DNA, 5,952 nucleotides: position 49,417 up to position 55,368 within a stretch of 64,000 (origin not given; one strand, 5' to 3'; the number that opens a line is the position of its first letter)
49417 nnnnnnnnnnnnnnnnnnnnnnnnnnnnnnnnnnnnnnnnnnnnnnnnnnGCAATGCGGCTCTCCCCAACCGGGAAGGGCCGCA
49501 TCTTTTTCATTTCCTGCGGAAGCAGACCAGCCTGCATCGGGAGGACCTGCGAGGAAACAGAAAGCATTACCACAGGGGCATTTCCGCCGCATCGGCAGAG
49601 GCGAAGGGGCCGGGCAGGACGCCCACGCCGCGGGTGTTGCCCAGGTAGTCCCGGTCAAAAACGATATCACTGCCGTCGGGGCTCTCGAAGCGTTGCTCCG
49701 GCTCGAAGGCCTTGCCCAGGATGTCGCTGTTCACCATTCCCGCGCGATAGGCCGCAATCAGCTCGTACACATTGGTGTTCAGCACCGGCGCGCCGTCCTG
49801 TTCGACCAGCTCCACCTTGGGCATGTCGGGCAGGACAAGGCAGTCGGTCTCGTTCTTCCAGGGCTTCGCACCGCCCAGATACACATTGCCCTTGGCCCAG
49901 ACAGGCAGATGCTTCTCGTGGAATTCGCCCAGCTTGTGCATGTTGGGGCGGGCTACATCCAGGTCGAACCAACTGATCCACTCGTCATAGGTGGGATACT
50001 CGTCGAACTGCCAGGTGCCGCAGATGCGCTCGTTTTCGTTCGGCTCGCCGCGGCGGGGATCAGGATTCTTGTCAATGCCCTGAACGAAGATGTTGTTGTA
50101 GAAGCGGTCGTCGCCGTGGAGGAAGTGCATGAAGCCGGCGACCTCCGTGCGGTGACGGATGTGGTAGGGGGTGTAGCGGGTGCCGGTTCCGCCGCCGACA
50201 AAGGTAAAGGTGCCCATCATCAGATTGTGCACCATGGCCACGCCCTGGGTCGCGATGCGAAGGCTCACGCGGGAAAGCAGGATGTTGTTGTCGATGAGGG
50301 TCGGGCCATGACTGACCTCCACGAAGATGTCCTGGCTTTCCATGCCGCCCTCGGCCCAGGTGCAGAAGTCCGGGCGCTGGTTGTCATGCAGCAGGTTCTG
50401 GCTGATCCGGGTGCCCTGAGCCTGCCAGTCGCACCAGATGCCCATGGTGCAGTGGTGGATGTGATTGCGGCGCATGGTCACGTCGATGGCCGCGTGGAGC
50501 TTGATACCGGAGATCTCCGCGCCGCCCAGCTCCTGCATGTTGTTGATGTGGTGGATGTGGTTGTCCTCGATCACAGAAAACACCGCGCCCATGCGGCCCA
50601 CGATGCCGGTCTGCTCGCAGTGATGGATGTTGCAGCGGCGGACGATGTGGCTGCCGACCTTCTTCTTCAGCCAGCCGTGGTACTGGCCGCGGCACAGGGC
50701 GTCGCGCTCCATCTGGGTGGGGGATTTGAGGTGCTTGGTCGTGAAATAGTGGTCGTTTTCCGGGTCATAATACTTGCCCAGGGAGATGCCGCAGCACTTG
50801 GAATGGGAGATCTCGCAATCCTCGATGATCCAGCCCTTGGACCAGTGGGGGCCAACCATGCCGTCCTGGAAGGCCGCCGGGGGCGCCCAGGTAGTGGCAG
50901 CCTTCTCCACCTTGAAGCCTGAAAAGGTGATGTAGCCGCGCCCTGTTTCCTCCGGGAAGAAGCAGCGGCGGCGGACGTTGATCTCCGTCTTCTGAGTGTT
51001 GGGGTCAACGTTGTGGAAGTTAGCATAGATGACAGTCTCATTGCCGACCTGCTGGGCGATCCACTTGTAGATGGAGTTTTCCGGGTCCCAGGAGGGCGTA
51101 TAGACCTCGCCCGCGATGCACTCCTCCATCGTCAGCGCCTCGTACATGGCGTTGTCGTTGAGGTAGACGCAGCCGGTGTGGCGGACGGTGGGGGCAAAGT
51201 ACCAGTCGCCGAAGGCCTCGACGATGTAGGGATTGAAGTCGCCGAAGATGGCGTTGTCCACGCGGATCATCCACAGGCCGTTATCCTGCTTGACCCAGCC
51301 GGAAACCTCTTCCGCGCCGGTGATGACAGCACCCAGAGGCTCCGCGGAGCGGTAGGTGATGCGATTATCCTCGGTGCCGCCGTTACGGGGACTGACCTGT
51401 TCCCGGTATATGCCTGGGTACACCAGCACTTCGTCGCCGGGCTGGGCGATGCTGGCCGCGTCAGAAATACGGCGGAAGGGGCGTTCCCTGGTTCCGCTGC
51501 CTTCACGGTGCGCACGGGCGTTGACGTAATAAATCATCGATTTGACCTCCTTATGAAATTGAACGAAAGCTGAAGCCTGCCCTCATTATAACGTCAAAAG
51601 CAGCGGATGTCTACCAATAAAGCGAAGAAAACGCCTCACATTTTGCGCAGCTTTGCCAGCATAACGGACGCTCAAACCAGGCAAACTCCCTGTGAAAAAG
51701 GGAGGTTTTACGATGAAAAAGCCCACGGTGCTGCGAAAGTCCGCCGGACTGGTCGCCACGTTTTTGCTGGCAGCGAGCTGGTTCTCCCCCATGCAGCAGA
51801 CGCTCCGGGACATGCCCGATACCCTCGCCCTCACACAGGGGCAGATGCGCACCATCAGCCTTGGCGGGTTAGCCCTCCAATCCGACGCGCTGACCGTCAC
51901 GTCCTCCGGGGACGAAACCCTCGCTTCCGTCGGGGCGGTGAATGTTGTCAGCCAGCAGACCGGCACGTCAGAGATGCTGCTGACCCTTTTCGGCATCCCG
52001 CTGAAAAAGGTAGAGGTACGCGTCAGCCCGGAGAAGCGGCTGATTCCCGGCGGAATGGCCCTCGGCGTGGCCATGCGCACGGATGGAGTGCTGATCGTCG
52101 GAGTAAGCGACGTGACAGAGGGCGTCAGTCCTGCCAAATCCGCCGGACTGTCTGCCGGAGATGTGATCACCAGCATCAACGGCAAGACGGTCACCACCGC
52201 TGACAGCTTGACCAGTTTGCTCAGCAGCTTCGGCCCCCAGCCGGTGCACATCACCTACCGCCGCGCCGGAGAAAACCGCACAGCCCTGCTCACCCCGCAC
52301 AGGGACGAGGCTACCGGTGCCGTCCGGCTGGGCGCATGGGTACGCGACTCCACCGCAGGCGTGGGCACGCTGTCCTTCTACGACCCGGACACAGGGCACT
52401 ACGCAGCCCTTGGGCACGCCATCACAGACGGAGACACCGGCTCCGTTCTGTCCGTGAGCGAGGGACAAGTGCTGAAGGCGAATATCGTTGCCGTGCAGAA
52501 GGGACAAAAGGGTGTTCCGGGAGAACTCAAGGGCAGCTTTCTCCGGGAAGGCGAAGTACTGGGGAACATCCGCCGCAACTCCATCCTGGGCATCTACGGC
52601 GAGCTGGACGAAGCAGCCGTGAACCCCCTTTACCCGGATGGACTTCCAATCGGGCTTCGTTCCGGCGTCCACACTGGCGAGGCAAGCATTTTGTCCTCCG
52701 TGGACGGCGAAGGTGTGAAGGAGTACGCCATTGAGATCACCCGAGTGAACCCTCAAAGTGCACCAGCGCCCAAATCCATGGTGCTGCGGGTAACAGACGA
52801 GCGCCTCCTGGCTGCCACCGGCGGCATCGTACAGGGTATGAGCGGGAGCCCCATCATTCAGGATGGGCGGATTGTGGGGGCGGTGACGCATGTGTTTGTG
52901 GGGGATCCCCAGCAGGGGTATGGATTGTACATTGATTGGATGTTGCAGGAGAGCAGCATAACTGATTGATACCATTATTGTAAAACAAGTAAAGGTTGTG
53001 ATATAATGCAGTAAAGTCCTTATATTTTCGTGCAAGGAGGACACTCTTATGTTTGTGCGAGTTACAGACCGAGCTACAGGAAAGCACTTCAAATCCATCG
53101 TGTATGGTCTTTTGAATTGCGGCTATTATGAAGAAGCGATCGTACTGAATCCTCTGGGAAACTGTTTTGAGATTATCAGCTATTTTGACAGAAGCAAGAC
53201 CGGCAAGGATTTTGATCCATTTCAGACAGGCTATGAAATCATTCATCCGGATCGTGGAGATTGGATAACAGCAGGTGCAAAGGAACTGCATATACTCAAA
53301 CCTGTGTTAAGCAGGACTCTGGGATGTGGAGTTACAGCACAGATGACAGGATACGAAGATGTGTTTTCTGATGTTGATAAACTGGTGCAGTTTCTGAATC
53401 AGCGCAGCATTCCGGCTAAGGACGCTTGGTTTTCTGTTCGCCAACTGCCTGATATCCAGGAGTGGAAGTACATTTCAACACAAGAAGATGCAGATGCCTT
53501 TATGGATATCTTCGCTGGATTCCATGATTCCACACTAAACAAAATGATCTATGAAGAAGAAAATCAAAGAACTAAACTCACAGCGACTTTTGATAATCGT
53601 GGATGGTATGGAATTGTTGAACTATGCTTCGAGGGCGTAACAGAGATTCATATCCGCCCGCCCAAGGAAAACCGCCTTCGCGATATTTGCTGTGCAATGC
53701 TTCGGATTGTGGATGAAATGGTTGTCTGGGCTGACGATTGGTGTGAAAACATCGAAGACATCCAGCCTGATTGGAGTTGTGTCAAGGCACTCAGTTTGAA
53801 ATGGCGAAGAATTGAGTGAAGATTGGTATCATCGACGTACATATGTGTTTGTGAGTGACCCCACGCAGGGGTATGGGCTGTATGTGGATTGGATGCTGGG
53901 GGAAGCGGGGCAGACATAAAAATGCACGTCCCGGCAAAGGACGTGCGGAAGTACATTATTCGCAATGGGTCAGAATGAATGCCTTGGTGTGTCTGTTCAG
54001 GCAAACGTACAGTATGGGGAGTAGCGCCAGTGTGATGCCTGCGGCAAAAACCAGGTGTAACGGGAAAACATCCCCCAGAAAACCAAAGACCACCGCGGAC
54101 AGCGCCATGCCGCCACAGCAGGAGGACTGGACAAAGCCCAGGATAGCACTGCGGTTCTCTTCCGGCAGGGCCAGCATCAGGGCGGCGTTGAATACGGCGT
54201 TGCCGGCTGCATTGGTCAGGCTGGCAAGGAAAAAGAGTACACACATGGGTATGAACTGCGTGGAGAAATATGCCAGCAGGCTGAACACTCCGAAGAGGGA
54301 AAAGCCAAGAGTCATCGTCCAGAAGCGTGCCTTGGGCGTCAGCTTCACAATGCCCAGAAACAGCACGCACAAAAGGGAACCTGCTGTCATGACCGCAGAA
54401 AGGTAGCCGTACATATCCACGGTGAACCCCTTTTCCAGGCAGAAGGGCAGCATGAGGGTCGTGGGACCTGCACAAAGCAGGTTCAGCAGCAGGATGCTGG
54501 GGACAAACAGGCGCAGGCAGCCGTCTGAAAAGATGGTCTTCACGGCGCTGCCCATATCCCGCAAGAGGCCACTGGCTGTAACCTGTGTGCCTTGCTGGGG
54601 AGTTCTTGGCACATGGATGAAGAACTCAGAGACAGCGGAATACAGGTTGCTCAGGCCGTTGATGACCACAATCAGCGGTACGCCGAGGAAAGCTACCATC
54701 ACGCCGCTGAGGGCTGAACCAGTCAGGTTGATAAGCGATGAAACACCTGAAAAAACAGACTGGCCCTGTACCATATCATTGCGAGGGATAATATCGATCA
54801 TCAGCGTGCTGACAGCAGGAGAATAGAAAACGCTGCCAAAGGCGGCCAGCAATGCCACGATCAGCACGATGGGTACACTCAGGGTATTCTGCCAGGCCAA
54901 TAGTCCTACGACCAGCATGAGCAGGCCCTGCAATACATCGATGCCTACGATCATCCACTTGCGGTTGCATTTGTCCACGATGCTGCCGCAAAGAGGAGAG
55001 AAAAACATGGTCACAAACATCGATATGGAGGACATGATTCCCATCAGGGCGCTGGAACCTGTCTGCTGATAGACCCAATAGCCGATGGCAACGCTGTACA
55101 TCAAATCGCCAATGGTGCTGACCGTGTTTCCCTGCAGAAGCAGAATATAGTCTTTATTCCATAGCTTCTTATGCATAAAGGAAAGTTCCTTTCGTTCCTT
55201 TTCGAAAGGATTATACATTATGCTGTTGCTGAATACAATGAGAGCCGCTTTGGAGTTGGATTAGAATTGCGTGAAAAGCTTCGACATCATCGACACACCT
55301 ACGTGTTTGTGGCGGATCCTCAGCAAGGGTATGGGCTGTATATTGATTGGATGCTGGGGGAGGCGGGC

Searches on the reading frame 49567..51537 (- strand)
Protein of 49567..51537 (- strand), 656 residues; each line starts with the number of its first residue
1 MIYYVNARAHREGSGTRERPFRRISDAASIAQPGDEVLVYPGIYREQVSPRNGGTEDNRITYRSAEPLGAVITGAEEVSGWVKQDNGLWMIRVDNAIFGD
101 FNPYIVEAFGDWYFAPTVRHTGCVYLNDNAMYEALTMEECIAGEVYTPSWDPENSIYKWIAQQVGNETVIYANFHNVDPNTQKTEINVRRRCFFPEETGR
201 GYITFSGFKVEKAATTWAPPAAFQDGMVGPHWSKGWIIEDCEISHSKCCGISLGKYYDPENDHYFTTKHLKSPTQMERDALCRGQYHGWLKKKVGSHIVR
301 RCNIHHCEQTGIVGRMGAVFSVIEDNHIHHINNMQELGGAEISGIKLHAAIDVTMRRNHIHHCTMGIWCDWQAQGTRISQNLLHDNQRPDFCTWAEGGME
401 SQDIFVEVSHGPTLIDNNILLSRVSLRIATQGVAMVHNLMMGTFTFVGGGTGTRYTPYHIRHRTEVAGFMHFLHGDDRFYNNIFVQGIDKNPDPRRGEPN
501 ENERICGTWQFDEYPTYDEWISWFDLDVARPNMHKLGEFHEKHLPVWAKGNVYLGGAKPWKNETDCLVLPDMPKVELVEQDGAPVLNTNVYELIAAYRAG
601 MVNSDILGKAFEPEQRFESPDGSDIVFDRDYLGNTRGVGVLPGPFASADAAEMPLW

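Call 10: search_protein_families(library=pfam, proteins=[window:49567-51537:-])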
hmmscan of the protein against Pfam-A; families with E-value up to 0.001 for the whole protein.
window:49567-51537:- (656 aa): 3 families
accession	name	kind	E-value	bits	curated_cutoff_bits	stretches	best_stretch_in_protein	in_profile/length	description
PF21258.2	Glyco_hydro_120_ins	-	2.5e-34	118.7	27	1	78-186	1-121/121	Glycoside hydrolase 120, insertion domain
PF13229.12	Beta_helix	-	5.5e-10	39.5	25.9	1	235-387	10-138/158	Right handed beta helix region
PF05048.19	NosD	-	0.00049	20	23.6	0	323-431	46-136/212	Periplasmic copper-binding protein (NosD)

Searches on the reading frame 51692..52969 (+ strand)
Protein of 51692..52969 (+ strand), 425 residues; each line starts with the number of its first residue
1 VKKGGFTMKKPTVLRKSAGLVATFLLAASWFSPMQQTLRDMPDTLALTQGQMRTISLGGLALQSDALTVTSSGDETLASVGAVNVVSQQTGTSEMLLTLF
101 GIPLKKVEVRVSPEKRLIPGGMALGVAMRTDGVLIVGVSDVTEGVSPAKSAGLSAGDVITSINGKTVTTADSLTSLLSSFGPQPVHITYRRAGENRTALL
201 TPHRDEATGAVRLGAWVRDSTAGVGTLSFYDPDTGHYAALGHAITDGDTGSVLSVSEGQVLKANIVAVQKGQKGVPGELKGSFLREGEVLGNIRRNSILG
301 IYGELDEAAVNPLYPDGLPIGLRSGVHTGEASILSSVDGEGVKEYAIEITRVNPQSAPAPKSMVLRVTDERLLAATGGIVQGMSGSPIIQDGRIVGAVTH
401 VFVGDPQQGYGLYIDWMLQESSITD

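Call 10: search_protein_families(library=pfam, proteins=[window:51692-52969:+])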
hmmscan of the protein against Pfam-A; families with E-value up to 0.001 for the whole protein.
window:51692-52969:+ (425 aa): 5 families
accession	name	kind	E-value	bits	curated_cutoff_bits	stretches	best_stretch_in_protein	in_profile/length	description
PF05580.18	Peptidase_S55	-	3.7e-84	282.4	25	1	210-418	2-210/210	SpoIVB peptidase S55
PF13180.12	PDZ_2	-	9.9e-10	39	27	1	124-198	5-76/80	PDZ domain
PF17820.7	PDZ_6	-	9.9e-10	38.5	27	1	146-191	9-54/54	PDZ domain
PF00595.29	PDZ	-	2.5e-08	34.6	23.2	1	136-170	27-60/81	PDZ domain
PF14685.13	PDZ_Tricorn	-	1.5e-06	28.5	25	1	142-196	27-84/88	Tricorn protease PDZ domain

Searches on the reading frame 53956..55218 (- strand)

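Call 10: search_protein_families(library=pfam, proteins=[window:53956-55218:-])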
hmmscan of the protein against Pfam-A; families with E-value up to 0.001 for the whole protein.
window:53956-55218:- (420 aa): 2 families
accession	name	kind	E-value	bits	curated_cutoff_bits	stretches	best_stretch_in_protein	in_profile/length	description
PF07690.21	MFS_1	-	1.5e-28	100.2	33.4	2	31-289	5-259/347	Major Facilitator Superfamily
PF05977.19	MFS_3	-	8.1e-11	41.5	27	1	27-399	15-385/524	Transmembrane secretion effector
